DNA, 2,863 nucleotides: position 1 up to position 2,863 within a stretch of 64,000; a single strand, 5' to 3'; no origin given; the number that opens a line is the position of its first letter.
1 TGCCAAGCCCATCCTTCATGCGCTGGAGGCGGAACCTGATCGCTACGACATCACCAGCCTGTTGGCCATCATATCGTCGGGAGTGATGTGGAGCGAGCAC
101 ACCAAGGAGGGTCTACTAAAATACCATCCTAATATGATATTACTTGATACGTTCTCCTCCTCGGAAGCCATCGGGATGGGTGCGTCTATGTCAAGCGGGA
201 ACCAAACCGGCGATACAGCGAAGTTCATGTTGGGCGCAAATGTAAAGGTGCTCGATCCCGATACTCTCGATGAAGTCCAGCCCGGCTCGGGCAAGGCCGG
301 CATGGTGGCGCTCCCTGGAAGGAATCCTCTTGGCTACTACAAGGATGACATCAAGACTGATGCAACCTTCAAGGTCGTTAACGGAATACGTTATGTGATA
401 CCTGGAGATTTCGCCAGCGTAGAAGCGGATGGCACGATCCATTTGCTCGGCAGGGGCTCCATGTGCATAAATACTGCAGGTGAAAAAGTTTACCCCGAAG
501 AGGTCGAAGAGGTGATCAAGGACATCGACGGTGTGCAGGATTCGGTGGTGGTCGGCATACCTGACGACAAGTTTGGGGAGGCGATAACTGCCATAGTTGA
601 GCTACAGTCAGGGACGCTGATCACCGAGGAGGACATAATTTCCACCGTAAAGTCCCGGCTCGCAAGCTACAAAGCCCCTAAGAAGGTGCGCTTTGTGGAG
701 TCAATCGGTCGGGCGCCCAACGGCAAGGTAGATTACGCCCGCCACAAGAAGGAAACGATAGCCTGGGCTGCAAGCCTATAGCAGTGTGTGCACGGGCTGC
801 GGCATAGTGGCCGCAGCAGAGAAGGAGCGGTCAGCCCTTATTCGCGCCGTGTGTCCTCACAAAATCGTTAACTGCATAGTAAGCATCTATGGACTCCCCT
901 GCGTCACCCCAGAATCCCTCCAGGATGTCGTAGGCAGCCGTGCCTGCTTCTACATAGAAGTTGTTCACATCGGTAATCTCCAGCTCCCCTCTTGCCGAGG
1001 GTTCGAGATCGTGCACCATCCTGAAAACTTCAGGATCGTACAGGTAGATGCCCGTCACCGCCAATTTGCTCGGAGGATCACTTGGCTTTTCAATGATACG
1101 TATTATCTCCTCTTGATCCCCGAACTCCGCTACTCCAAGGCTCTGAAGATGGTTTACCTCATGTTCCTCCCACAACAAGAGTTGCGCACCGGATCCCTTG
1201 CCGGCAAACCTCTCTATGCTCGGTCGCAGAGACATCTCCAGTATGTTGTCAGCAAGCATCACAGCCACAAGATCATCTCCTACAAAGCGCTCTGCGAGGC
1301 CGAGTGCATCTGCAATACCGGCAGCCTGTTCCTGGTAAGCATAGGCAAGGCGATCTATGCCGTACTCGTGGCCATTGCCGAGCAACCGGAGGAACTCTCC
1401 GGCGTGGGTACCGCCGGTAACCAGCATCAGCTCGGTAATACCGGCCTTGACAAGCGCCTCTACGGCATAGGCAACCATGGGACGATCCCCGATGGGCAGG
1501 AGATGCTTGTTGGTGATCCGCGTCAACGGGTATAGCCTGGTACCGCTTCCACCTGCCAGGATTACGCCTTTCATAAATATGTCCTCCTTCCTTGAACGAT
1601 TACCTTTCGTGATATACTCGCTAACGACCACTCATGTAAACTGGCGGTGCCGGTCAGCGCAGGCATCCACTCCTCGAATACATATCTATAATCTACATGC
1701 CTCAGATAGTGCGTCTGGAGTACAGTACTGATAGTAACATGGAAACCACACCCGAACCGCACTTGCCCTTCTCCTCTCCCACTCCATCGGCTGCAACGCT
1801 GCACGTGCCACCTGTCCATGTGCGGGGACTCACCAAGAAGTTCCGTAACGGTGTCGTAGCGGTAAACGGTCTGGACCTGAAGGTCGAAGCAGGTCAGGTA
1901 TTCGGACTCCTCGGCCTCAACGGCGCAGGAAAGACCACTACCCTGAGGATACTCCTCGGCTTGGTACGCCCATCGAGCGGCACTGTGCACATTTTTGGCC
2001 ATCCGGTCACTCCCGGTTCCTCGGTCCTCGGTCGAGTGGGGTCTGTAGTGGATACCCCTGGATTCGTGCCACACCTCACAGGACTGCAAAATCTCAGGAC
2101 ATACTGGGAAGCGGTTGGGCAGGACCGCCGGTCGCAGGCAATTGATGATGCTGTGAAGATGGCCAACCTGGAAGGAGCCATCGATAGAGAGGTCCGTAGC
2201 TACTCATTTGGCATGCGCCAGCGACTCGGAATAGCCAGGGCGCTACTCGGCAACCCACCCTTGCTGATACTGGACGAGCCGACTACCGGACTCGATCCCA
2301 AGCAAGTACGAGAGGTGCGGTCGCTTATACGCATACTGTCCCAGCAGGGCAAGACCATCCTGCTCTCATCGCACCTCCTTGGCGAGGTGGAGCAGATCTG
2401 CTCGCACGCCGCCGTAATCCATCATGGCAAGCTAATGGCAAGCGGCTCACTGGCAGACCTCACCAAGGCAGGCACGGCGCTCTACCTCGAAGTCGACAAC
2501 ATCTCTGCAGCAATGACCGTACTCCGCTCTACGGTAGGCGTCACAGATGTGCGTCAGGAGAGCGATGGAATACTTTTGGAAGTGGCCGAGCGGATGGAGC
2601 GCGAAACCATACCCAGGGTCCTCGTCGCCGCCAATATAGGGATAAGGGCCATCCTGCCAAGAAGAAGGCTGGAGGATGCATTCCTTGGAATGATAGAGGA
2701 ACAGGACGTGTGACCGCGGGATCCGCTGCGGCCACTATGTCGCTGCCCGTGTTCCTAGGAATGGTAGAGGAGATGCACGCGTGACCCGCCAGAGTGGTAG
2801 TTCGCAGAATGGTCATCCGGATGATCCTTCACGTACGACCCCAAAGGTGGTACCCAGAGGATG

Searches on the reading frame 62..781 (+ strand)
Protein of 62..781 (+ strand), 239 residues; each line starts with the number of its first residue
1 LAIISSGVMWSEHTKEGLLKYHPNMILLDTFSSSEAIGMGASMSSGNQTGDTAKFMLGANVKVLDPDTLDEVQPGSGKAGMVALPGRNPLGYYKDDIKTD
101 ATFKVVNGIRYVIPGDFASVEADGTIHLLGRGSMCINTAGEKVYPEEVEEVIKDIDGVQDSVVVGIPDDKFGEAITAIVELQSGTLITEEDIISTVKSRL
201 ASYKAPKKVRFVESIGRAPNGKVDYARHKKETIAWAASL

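Call 42: search_protein_families(library=pfam, proteins=[window:62-781:+], max_evalue=0.0001)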
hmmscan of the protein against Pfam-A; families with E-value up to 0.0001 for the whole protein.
window:62-781:+ (239 aa): 1 family
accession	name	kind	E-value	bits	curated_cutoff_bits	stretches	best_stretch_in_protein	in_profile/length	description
PF13193.12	AMP-binding_C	-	2.8e-15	57.4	24.5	1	147-222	1-76/76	AMP-binding enzyme C-terminal domain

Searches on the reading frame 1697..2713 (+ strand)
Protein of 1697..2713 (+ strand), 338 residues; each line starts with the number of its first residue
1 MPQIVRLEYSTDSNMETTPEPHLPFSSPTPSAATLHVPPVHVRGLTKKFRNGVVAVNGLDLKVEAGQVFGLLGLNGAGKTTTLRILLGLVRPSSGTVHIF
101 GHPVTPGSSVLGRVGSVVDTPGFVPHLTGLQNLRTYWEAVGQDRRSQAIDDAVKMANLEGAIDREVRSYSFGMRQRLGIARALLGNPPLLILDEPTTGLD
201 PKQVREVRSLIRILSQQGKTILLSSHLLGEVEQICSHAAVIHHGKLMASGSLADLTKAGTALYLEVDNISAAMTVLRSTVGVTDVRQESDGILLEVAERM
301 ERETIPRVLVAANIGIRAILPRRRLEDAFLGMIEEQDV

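Call 42: search_protein_families(library=pfam, proteins=[window:1697-2713:+], max_evalue=0.0001)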
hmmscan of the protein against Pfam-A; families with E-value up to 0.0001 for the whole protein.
window:1697-2713:+ (338 aa): 2 families
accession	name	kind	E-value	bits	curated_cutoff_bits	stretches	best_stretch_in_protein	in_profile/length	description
PF00005.33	ABC_tran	-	7e-31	108.1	25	1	57-197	2-137/137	ABC transporter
PF13304.12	AAA_21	-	6.2e-14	53.2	27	1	159-229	228-301/304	AAA domain, putative AbiEii toxin, Type IV TA system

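Call 65: find_encoding_contigs(protein=window:1697-2713:+, flank=10000, max_places=10)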
Protein window:1697-2713:+ (338 aa): 22 contigs read that carry it; 2 places shown.
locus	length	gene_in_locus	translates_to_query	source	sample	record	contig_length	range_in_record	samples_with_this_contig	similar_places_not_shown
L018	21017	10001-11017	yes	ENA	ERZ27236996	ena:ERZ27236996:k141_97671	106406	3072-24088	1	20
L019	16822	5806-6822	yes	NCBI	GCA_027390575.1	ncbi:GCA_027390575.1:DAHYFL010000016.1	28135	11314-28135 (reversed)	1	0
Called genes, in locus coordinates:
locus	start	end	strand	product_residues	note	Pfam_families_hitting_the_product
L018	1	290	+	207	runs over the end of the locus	PF05724:TPMT, PF03848:TehB, PF13489:Methyltransf_23, PF05175:MTS, PF13847:Methyltransf_31, PF08241:Methyltransf_11, PF08242:Methyltransf_12, PF13649:Methyltransf_25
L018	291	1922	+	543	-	PF07690:MFS_1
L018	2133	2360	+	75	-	-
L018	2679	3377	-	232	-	PF11967:RecO_N, PF02565:RecO_C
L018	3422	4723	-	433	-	PF02771:Acyl-CoA_dh_N, PF02770:Acyl-CoA_dh_M, PF00441:Acyl-CoA_dh_1, PF08028:Acyl-CoA_dh_2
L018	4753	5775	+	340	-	PF04055:Radical_SAM, PF06968:BATS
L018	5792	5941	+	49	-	-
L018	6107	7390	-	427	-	PF02771:Acyl-CoA_dh_N, PF02770:Acyl-CoA_dh_M, PF00441:Acyl-CoA_dh_1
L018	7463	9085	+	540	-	PF00501:AMP-binding, PF13193:AMP-binding_C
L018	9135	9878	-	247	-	PF00483:NTP_transferase, PF12804:NTP_transf_3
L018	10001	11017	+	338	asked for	PF00005:ABC_tran, PF13304:AAA_21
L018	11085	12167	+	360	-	PF12679:ABC2_membrane_2, PF12730:ABC2_membrane_4, PF10920:DUF2705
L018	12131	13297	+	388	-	PF01933:CofD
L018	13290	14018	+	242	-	PF01996:F420_ligase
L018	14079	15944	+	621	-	PF17767:NAPRTase_N, PF00857:Isochorismatase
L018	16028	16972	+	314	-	-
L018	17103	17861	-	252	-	PF00977:His_biosynth, PF05690:ThiG (faint), PF01207:Dus (faint), PF02581:TMP-TENI (faint), PF03060:NMO (faint)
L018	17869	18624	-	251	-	PF00977:His_biosynth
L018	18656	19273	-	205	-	PF00117:GATase, PF01174:SNO (faint), PF07685:GATase_3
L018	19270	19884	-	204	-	PF00475:IGPD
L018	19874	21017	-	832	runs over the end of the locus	PF00815:Histidinol_dh, PF00155:Aminotran_1_2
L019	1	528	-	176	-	?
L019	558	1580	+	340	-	PF04055:Radical_SAM, PF06968:BATS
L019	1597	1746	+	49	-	-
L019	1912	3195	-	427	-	PF02771:Acyl-CoA_dh_N, PF02770:Acyl-CoA_dh_M, PF00441:Acyl-CoA_dh_1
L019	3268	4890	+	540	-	PF00501:AMP-binding, PF13193:AMP-binding_C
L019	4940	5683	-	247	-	PF00483:NTP_transferase, PF12804:NTP_transf_3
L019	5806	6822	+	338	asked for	PF00005:ABC_tran, PF13304:AAA_21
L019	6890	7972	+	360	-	PF12679:ABC2_membrane_2, PF12730:ABC2_membrane_4, PF10920:DUF2705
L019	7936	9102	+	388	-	PF01933:CofD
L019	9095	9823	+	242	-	PF01996:F420_ligase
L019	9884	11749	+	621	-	PF17767:NAPRTase_N, PF00857:Isochorismatase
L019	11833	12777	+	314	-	-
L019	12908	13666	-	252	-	PF00977:His_biosynth, PF05690:ThiG (faint), PF01207:Dus (faint), PF02581:TMP-TENI (faint), PF03060:NMO (faint)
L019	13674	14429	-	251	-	PF00977:His_biosynth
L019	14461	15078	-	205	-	PF00117:GATase, PF01174:SNO (faint), PF07685:GATase_3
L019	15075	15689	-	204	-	PF00475:IGPD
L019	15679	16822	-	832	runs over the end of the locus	PF00815:Histidinol_dh, PF00155:Aminotran_1_2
